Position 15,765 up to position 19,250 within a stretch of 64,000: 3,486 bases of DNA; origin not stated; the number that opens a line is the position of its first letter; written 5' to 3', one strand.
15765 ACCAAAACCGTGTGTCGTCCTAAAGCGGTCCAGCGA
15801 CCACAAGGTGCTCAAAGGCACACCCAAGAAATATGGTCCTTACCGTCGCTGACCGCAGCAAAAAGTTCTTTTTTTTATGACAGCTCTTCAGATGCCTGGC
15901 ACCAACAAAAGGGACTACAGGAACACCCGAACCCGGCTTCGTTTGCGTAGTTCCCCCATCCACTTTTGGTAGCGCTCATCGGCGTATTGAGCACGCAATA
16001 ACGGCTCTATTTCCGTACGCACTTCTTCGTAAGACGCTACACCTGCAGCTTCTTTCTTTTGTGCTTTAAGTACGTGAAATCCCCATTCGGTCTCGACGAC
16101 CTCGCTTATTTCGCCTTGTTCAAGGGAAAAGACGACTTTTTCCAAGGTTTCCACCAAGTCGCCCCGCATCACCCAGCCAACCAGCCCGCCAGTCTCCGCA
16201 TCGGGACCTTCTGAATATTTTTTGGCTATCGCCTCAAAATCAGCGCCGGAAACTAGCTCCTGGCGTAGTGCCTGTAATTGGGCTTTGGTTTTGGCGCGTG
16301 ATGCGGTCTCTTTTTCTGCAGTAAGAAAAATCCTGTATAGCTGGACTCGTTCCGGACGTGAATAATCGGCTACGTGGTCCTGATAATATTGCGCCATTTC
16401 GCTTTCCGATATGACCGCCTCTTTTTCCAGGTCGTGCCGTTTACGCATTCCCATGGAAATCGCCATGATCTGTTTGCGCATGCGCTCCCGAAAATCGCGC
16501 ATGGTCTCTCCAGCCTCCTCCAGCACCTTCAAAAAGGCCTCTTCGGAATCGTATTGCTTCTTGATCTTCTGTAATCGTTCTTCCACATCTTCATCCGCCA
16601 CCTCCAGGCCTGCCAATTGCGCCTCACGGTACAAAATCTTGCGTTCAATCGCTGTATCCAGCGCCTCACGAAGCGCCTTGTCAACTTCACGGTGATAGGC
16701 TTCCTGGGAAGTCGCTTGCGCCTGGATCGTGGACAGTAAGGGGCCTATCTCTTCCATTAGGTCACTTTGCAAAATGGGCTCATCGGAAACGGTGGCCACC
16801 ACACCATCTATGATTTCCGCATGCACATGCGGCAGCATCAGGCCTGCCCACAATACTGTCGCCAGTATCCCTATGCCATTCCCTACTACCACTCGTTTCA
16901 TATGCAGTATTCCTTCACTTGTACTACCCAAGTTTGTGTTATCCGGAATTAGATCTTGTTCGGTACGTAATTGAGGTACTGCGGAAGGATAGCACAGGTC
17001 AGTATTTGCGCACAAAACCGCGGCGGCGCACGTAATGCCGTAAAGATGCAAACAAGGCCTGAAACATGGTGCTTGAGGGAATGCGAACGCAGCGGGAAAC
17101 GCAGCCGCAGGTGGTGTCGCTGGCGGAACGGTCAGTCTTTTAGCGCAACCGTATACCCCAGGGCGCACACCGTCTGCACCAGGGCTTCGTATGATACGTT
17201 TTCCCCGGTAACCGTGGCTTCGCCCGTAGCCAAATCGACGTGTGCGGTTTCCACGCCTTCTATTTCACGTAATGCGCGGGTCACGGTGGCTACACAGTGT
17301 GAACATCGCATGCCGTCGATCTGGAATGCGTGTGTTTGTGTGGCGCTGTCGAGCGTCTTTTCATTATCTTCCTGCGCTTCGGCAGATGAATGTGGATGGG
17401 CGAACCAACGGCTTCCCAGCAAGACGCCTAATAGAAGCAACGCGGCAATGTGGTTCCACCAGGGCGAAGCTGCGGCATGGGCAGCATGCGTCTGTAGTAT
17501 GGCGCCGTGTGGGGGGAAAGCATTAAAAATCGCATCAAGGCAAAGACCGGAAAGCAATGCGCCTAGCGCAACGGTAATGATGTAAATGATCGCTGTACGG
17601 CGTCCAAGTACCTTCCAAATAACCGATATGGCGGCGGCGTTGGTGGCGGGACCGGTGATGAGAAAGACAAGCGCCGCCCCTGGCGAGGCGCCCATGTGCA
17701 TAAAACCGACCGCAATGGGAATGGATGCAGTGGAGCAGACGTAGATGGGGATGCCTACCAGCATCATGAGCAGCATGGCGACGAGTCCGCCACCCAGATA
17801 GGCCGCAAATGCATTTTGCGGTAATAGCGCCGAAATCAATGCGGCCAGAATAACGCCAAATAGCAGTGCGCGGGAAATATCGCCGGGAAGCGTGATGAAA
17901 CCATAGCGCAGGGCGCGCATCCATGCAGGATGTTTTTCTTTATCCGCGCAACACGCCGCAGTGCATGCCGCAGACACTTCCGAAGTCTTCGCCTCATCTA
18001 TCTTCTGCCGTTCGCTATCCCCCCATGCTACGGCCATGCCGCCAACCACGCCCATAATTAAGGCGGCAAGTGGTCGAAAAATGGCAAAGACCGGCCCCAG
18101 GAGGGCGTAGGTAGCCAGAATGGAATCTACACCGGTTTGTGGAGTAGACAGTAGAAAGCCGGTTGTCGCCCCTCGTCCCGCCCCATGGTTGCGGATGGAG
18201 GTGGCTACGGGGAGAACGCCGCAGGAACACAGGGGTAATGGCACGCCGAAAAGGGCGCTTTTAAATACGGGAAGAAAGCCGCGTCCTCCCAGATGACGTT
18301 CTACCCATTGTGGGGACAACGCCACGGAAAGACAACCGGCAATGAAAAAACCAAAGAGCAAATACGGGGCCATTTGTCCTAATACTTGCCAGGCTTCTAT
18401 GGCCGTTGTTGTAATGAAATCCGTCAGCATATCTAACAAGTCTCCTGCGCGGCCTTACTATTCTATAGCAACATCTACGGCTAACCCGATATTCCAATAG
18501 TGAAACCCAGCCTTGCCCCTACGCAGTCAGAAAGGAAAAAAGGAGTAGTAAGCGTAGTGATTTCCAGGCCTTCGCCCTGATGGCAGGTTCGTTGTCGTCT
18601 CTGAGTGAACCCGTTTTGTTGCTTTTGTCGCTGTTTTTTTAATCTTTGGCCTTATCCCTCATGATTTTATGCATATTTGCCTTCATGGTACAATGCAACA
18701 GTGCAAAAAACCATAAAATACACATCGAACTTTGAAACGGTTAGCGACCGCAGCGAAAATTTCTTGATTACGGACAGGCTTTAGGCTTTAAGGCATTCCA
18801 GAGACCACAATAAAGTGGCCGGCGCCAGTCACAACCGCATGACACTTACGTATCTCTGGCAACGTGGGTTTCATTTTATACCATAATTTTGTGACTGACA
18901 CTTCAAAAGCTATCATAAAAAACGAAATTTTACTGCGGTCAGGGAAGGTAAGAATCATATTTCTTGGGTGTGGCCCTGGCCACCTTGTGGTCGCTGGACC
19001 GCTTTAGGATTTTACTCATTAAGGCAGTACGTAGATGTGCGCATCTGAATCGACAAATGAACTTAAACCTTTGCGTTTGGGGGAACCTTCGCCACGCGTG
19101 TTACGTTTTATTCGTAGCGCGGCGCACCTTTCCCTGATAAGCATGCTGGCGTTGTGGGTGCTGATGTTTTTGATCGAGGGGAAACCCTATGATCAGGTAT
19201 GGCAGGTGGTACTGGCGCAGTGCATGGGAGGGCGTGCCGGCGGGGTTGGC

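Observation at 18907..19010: About 105-nt promoter-plus-leader element repeated upstream of four envelope-protein genes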

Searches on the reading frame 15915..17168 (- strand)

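Call 14: search_protein_families(library=pfam, proteins=[window:15915-17168:-], max_evalue=0.01)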
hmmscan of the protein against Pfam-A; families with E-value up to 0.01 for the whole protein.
window:15915-17168:- (417 aa): 6 families
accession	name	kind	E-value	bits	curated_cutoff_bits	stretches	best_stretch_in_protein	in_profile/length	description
PF00639.27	Rotamase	-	4e-23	82.6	21.7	1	283-370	5-96/97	PPIC-type PPIASE domain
PF13616.12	Rotamase_3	-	2.3e-20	73.7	22.5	1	270-372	11-115/116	PPIC-type PPIASE domain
PF13145.12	Rotamase_2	-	4.4e-18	66.7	27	1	253-384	1-120/121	PPIC-type PPIASE domain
PF13624.11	SurA_N_3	-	4.9e-12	46.4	27.2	1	122-236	39-158/162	SurA-like N-terminal domain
PF09312.16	SurA_N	-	1.2e-09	38.8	30.8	1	120-236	1-114/118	SurA N-terminal domain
PF13623.11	SurA_N_2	-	1.8e-05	25.1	28.5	1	121-204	40-123/145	SurA-like N-terminal domain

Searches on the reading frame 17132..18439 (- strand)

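Call 14: search_protein_families(library=pfam, proteins=[window:17132-18439:-], max_evalue=0.01)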
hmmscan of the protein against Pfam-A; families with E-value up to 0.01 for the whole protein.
window:17132-18439:- (435 aa): 2 families
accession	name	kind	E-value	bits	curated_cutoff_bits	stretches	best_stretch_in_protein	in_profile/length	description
PF03773.19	ArsP_1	-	4.3e-39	134.9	32.3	1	22-300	15-291/294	Predicted permease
PF00403.32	HMA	-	3.8e-15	56.5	24.8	1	372-429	2-61/62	Heavy-metal-associated domain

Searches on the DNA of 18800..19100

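Call 9: search_rna_families(source=window, start=18800, end=19100, threshold=evalue, max_evalue=10, show_alignments=3)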
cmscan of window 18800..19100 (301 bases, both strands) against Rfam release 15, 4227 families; matches with E-value up to 10: 1.
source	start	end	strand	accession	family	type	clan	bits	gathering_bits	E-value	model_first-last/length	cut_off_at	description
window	18931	19029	+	RF00218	SNORD46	Gene; snRNA; snoRNA; CD-box;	CL00061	13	40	5.6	1-104/104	no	Small nucleolar RNA SNORD46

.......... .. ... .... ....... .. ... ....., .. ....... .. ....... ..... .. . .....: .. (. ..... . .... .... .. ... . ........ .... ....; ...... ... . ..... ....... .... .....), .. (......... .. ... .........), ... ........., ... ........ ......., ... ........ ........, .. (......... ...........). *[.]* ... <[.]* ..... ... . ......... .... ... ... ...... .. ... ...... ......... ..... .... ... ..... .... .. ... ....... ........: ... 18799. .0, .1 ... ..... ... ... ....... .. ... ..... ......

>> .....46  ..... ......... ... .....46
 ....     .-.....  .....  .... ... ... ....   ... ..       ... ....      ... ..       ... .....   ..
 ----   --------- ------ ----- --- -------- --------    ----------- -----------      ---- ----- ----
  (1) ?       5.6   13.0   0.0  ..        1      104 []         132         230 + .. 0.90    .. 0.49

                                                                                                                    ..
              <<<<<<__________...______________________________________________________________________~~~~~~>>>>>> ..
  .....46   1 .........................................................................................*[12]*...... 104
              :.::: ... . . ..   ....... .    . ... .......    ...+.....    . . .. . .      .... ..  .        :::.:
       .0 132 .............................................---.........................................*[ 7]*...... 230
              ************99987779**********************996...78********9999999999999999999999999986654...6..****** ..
